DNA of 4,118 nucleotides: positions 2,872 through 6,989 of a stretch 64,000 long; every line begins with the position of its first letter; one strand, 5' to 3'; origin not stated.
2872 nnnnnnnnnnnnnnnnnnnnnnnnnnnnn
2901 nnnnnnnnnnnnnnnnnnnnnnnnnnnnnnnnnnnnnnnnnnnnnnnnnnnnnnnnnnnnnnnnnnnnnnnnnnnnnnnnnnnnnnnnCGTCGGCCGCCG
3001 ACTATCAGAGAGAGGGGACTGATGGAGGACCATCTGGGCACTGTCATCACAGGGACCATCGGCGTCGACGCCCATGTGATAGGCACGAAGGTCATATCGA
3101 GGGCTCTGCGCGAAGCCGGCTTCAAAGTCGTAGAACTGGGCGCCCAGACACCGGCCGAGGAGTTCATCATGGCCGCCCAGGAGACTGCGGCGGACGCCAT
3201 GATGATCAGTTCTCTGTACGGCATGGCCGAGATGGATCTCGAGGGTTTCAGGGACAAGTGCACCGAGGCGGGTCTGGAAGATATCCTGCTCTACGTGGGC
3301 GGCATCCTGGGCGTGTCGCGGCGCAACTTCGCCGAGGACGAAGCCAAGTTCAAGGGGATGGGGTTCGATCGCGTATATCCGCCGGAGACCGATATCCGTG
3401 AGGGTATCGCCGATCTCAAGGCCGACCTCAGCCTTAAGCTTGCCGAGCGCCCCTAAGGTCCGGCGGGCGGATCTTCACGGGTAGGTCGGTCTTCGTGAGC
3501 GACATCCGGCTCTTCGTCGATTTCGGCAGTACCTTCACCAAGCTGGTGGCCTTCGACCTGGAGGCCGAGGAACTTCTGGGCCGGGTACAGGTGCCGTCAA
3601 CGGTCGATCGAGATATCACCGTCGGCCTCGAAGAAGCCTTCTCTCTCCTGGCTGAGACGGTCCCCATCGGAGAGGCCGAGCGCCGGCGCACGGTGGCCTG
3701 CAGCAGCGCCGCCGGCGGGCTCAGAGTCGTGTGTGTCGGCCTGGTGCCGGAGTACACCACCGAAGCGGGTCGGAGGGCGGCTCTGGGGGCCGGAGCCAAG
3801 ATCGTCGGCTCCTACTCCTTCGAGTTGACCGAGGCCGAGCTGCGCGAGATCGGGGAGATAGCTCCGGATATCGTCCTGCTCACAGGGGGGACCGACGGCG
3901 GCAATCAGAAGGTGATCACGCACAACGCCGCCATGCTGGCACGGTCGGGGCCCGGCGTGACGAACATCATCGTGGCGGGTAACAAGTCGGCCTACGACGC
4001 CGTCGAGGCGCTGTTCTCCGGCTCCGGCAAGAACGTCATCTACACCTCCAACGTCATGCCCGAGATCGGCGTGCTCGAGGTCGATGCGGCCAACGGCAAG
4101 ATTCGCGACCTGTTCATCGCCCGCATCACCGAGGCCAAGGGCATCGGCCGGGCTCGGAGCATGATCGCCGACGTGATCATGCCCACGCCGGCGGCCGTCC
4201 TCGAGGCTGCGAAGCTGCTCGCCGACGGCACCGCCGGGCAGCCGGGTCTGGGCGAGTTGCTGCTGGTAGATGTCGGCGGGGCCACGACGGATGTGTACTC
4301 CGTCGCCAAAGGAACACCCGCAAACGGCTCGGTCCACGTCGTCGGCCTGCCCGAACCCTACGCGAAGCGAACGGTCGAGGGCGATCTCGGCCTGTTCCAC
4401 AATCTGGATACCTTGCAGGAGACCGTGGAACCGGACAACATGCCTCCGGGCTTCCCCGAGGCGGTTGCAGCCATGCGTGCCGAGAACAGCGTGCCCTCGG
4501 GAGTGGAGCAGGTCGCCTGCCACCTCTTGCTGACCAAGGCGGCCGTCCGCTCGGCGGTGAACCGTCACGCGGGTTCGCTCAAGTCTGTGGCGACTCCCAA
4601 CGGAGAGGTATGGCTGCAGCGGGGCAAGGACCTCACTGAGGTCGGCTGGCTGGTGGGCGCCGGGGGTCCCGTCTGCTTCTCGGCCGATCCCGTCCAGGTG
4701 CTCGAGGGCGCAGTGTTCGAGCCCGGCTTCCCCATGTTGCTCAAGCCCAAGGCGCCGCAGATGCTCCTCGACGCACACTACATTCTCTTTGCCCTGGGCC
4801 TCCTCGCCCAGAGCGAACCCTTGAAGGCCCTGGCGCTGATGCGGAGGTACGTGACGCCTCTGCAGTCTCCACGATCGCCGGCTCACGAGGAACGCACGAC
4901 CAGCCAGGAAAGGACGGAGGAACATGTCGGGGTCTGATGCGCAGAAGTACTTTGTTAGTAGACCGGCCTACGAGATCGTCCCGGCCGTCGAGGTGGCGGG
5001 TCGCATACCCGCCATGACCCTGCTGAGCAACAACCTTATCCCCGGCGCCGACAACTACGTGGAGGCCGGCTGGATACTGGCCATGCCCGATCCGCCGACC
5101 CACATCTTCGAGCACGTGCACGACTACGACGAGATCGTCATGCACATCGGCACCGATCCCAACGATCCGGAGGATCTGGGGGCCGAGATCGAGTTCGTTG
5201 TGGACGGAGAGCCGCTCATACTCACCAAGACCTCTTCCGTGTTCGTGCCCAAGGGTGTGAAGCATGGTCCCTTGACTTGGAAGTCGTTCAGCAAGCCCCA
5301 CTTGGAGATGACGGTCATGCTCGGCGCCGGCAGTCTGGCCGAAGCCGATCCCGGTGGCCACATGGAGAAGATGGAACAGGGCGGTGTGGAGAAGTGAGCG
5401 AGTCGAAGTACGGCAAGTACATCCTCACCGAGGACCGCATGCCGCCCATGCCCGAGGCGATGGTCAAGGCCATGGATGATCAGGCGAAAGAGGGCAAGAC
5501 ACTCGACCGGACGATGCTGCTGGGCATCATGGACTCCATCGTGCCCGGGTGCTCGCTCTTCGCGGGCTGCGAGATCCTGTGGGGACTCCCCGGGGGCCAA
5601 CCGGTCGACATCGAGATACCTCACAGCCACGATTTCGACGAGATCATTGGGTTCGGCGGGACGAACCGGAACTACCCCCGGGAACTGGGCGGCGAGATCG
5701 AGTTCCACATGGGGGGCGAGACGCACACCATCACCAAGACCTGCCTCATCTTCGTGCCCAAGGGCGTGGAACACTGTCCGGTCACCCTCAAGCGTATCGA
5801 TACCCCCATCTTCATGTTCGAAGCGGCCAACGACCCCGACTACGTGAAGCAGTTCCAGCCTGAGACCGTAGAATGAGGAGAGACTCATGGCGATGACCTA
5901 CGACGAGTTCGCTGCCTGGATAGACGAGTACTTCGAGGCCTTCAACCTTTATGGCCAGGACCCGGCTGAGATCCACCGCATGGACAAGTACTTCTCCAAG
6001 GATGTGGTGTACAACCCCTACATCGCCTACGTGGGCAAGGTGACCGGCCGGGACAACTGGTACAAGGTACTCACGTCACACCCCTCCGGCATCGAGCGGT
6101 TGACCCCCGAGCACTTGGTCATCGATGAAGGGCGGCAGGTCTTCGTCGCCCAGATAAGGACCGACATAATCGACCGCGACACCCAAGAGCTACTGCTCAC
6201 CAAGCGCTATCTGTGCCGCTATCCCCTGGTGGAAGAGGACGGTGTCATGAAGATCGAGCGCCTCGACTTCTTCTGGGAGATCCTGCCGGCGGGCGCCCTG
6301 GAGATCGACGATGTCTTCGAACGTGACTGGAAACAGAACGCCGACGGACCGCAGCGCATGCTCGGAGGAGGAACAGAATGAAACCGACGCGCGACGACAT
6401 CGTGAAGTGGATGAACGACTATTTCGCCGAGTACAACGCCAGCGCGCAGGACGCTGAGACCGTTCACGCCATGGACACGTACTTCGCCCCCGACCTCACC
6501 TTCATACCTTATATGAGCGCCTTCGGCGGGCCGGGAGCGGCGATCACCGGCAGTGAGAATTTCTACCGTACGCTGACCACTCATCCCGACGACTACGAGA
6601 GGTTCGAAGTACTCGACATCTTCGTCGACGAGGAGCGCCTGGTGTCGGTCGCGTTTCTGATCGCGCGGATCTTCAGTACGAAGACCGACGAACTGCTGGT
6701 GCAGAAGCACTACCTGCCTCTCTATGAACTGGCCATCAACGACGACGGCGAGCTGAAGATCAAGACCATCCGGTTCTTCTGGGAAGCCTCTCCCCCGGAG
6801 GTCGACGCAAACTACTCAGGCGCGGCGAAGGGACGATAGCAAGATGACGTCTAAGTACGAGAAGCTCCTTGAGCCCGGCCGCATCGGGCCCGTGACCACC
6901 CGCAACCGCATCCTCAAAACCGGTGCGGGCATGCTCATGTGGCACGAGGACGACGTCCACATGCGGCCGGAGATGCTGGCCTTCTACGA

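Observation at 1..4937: Glycyl radical enzyme plus activase immediately followed by an orphan glmS-glmL pair (no glmE)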

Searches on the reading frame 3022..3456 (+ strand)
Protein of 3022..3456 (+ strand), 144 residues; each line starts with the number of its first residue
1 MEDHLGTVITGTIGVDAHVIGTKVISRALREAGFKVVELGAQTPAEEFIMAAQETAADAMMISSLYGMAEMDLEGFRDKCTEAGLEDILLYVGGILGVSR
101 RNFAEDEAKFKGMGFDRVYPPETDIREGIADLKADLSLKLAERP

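Call 3: search_protein_families(library=pfam, proteins=[window:3022-3456:+], max_evalue=0.01)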
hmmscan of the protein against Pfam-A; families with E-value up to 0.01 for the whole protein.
window:3022-3456:+ (144 aa): 1 family
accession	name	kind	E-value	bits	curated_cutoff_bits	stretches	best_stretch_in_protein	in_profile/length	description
PF02310.24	B12-binding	-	2.1e-13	50.6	32.1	1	7-98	2-93/121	B12 binding domain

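Call 8: search_protein_families(library=ncbifam, proteins=[window:3022-3456:+], max_evalue=0.001)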
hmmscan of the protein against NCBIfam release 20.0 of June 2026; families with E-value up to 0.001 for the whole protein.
window:3022-3456:+ (144 aa): 16 families
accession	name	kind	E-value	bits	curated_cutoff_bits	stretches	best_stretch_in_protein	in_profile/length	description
NF002612.0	PRK02261.1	equivalog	3.5e-56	188.8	110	1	7-139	5-137/148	methylaspartate mutase subunit S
TIGR01501.1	MthylAspMutase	equivalog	1.1e-48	164.4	135.8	1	7-137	3-133/134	methylaspartate mutase subunit S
TIGR00640.1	acid_CoA_mut_C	subfamily_domain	2.3e-16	60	57.45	1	8-137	5-128/132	methylmalonyl-CoA mutase C-terminal domain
TIGR02370.1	pyl_corrinoid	subfamily_domain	5.3e-13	48.8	215.3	1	3-94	82-174/197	methyltransferase cognate corrinoid protein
NF047996.1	corrin_MtgC_2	exception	2.9e-12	46.5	370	1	6-105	90-188/212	glycine betaine-specific corrinoid protein MtgC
NF041607.1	dimeth_corrin_MtbC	equivalog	7.6e-12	45.2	350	1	4-94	81-172/203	dimethylamine corrinoid protein MtbC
NF006944.0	PRK09426.1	equivalog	1.5e-10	39.7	876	1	8-137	592-715/721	methylmalonyl-CoA mutase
NF047995.1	corrinoid_MtgC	exception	1.6e-09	37.6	310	1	5-71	92-158/215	glycine betaine-specific corrinoid protein MtgC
NF040669.1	MtaC2_Meth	equivalog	5.2e-08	32.5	450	1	4-106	125-225/267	methanol--corrinoid protein MtaC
TIGR02082.1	metH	equivalog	5.6e-08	30.9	1010.85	1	5-94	733-821/1182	methionine synthase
NF040655.1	MtaC_Meth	equivalog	9.1e-08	31.4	420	1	5-86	119-200/253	methanol--corrinoid protein MtaC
NF040743.1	ornith_mutase_E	equivalog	1.1e-07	30.3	800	1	7-105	597-701/730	D-ornithine 4,5-aminomutase subunit OraE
NF045497.1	IsobCoAmut_IcmF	equivalog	4.2e-07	28.2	1500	1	8-132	5-125/1076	fused isobutyryl-CoA mutase/GTPase IcmF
NF007024.0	PRK09490.1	equivalog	8.3e-06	23.8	1497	1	5-71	751-817/1234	methionine synthase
NF052385.1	Lys_5_6_beta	equivalog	1e-05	25.4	280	1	8-76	104-181/241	lysine 5,6-aminomutase subunit beta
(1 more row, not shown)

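Call 31: search_solved_structures(query=window:3022-3456:+, max_evalue=0.001, show_alignments=2)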
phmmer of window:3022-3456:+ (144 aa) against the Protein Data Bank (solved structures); distinct sequences matched with E-value up to 0.001: 26.
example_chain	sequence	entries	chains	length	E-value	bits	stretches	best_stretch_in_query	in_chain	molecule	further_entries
1i9c_A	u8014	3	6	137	1.5e-41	144.9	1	7-138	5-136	GLUTAMATE MUTASE | Glutamate mutase sigma subunit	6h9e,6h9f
1cb7_A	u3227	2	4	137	4.1e-41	143.5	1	7-138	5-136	PROTEIN (GLUTAMATE MUTASE)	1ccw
1b1a_A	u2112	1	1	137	4.1e-41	143.5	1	7-138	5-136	GLUTAMATE MUTASE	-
1be1_A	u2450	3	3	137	2.9e-37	131.1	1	7-137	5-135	GLUTAMATE MUTASE | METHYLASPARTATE MUTASE S CHAIN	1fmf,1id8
2yxb_A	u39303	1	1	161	2.1e-11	47.3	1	8-129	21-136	Coenzyme B12-dependent mutase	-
7xcn_M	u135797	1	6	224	7.1e-09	39.2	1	4-94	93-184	Trimethylamine methyltransferase corrinoid protein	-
4r3u_C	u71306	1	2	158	4.7e-08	36.5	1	8-97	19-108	2-hydroxyisobutyryl-CoA mutase small subunit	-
1y80_A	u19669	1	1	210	4.8e-07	33.3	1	5-105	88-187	Predicted cobalamin binding protein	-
2i2x_B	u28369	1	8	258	7.7e-06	29.4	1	6-70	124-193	Methyltransferase 1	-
9i49_A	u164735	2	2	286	9.4e-06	29.1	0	8-39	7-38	Coenzyme B12-dependent mutase,Uroporphyrinogen-III synthase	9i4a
6oxc_A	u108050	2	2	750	1.1e-05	28.9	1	8-142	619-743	Methylmalonyl-CoA mutase large subunit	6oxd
1bmt_A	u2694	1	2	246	3e-05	27.5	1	6-95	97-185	METHIONINE SYNTHASE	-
9ssp_A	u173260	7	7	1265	4.8e-05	26.8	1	4-67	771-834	Methionine synthase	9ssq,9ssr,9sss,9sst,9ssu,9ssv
8dpb_C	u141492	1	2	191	4.8e-05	26.8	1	8-142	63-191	Methylmalonyl-CoA mutase, alpha subunit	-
1e1c_A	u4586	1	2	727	7.6e-05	26.1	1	8-132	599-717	METHYLMALONYL-COA MUTASE ALPHA CHAIN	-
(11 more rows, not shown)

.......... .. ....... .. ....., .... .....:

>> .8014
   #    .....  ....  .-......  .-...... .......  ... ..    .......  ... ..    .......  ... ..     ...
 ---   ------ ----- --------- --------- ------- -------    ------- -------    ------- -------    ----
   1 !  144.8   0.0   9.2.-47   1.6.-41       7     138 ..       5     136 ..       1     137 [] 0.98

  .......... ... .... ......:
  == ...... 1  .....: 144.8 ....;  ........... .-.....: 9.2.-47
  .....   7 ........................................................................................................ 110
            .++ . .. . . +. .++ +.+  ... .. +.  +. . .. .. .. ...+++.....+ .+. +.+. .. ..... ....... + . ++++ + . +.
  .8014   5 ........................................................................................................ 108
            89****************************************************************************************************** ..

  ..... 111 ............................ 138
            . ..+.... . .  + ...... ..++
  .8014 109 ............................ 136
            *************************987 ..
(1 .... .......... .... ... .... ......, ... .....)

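Call 75: find_encoding_contigs(protein=window:3022-3456:+, flank=10000, max_places=6)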
Protein window:3022-3456:+ (144 aa): 3 contigs read that carry it; 3 places shown.
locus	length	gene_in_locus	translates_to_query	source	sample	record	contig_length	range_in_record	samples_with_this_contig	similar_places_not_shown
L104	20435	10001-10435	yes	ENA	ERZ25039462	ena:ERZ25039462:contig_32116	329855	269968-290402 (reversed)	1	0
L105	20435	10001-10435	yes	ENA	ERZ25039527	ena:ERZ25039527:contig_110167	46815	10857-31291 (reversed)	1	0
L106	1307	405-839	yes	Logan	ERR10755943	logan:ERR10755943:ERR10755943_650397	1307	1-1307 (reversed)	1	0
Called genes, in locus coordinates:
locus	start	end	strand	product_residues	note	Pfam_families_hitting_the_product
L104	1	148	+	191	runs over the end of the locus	PF08669:GCV_T_C (weak)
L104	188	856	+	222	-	PF01512:Complex1_51K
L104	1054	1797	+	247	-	PF10589:NADH_4Fe-4S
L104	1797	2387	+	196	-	-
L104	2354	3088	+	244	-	PF00070:Pyr_redox (faint), PF00890:FAD_binding_2 (weak), PF01262:AlaDh_PNT_C (faint), PF01266:DAO (weak), PF07992:Pyr_redox_2, PF13450:NAD_binding_8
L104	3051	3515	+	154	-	-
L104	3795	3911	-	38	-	-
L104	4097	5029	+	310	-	PF00890:FAD_binding_2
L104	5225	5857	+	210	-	PF00106:adh_short, PF13561:adh_short_C2, PF23441:SDR (weak)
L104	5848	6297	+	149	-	PF07366:SnoaL, PF12680:SnoaL_2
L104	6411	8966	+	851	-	PF02901:PFL-like, PF01228:Gly_radical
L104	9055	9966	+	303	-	PF13353:Fer4_12, PF04055:Radical_SAM, PF14697:Fer4_21 (faint), PF12797:Fer4_2 (faint), PF12838:Fer4_7, PF13187:Fer4_9 (weak), PF00037:Fer4, PF12837:Fer4_6 (weak), +2 more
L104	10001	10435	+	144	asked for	PF02310:B12-binding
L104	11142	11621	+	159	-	PF13941:MutL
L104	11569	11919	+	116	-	PF13941:MutL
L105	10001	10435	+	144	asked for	PF02310:B12-binding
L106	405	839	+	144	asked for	PF02310:B12-binding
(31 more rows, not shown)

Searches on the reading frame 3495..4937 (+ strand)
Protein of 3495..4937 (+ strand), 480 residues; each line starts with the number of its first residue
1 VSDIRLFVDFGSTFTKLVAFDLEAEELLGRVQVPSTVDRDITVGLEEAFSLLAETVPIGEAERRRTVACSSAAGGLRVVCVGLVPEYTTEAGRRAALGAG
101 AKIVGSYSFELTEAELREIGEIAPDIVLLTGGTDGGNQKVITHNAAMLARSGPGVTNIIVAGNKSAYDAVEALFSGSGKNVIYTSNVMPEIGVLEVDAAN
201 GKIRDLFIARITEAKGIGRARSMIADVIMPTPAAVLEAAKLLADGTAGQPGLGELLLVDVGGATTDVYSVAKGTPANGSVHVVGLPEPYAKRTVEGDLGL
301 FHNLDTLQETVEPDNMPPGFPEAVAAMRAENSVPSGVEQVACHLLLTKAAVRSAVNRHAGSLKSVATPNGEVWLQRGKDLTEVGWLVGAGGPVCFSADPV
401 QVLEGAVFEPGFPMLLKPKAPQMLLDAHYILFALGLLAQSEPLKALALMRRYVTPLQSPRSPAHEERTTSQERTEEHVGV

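Call 3: search_protein_families(library=pfam, proteins=[window:3495-4937:+], max_evalue=0.01)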
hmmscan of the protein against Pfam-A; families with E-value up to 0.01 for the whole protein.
window:3495-4937:+ (480 aa): 3 families
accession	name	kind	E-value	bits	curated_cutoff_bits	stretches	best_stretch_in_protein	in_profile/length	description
PF13941.12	MutL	-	4e-149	497.7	27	1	6-452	2-449/450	MutL protein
PF05378.19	Hydant_A_N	-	2.4e-05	24.6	25.2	0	5-54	1-48/176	Hydantoinase/oxoprolinase N-terminal region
PF01968.24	Hydantoinase_A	-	0.0041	16.8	22.9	0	219-276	49-102/291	Hydantoinase/oxoprolinase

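Call 8: search_protein_families(library=ncbifam, proteins=[window:3495-4937:+], max_evalue=0.001)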
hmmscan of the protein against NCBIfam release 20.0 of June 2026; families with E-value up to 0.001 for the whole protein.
window:3495-4937:+ (480 aa): 3 families
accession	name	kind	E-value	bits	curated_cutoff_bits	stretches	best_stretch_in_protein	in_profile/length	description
NF040745.1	accessory_GlmL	equivalog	1.5e-153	511.9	475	1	6-454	2-458/459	methylaspartate mutase accessory protein GlmL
TIGR01319.1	glmL_fam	subfamily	1.6e-107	360.2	204.05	1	8-454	1-456/456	GlmL family protein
NF040744.1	ornith_Or-4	equivalog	3.5e-102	342.3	600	1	6-451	4-445/448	GlmL-related ornithine degradation protein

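Call 12: find_related_loci(query=window:3495-4937:+, collection=genome_contigs, flank=10000)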
Query window:3495-4937:+ (480 aa) in genome_contigs; peptide patterns used: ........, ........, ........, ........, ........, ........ (x = any residue, [..] = any of these).
256 stretches matched a pattern; 11 encode a relative of the query (tblastn E <= 1e-3); 11 distinct loci.
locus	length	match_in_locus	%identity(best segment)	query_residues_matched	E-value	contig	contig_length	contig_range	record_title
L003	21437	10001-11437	82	1-480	0e+0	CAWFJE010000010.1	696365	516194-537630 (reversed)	MAG: uncultured Actinomycetes bacterium isolate MFD04716.bin.1.373 genome assembly, contig: contig_42686, whole genome s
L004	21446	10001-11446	78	5-475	0e+0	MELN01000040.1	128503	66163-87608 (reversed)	MAG: Actinobacteria bacterium RBG_16_64_13 RBG_16_scaffold_2592, whole genome shotgun sequence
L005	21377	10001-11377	81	3-462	0e+0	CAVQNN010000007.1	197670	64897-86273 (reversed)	MAG: uncultured Actinomycetes bacterium isolate MFD00905.bin.2.220 genome assembly, contig: contig_5786, whole genome sh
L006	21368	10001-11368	79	4-459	0e+0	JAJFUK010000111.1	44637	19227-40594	MAG: Actinomycetes bacterium isolate bin.430 k141_139869, whole genome shotgun sequence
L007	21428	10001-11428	76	1-480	0e+0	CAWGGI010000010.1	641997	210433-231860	MAG: uncultured Actinomycetota bacterium isolate MFD02979.bin.2.61 genome assembly, contig: contig_89230, whole genome s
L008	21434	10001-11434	76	1-479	0e+0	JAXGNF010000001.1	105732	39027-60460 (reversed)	MAG: Thermoleophilia bacterium isolate AnMBR.bin25 bin25_1, whole genome shotgun sequence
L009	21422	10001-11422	74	1-462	0e+0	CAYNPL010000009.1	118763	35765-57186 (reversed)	MAG TPA_asm: uncultured Gaiellales bacterium isolate binchicken_co274_173 genome assembly, contig: NODE_351_length_11876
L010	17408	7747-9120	80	1-458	0e+0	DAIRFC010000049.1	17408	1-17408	MAG TPA_asm: Actinomycetota bacterium isolate CTOTU19831 NODE_2954_length_17408_cov_16.110010, whole genome shotgun sequ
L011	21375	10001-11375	84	4-456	0e+0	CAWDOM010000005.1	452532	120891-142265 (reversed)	MAG: uncultured Actinomycetota bacterium isolate MFD04716.bin.2.261 genome assembly, contig: contig_29531, whole genome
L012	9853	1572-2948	75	1-458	3e-138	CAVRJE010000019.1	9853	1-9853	MAG: uncultured Actinomycetota bacterium isolate MFD05942.bin.2.329 genome assembly, contig: contig_50177, whole genome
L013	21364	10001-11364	58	5-455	5e-86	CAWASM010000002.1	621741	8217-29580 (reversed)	MAG: uncultured Actinomycetes bacterium isolate MFD02416.bin.2.126 genome assembly, contig: contig_46103, whole genome s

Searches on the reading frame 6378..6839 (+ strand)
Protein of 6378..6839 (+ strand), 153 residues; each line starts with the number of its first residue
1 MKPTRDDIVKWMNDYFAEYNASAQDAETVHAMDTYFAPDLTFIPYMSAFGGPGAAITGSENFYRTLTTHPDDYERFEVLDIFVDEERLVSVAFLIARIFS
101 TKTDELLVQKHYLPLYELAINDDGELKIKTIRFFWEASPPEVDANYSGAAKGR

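Call 3: search_protein_families(library=pfam, proteins=[window:6378-6839:+], max_evalue=0.01)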
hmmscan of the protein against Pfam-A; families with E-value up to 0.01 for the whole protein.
window:6378-6839:+ (153 aa): 1 family
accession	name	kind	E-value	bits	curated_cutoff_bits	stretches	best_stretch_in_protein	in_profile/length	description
PF12680.13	SnoaL_2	-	0.00034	21.6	27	1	19-90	4-69/102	SnoaL-like domain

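Call 8: search_protein_families(library=ncbifam, proteins=[window:6378-6839:+], max_evalue=0.001)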
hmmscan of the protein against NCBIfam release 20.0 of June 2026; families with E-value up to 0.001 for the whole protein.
window:6378-6839:+ (153 aa): 0 families
